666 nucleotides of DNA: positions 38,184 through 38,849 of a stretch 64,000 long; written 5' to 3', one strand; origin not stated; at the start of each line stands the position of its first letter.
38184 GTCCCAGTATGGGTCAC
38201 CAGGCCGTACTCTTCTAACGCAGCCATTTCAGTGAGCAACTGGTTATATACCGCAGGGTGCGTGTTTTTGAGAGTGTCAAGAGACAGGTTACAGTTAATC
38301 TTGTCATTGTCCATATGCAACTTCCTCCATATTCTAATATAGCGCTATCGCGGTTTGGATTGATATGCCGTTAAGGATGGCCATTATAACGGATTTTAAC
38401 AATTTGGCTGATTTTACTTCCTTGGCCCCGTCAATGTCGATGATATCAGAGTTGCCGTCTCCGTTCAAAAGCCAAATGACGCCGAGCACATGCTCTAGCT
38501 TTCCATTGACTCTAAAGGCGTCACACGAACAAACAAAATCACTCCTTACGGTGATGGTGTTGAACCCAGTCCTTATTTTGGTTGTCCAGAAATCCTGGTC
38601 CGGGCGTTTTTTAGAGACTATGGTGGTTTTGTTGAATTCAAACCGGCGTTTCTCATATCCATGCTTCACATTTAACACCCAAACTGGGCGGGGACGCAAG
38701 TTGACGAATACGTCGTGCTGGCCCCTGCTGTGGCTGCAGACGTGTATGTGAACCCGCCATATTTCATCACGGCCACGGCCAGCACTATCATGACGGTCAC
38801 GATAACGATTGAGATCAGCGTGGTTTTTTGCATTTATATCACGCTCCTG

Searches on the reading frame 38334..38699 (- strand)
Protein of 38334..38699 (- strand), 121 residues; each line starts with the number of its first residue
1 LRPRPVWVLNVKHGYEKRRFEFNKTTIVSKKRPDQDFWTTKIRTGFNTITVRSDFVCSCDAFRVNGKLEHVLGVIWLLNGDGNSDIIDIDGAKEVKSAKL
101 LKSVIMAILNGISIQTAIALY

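Call 10: search_protein_families(library=pfam, max_evalue=0.01, proteins=[window:38334-38699:-])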
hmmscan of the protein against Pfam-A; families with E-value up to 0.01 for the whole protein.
window:38334-38699:- (121 aa): 0 families

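Call 69: search_protein_families(library=pfam, max_evalue=1, proteins=[window:38334-38699:-])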
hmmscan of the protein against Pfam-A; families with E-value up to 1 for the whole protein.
window:38334-38699:- (121 aa): 1 family
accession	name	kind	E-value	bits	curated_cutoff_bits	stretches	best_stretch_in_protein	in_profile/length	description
PF19496.4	DUF6031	-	0.16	12.2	25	1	62-102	14-55/175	Family of unknown function (DUF6031)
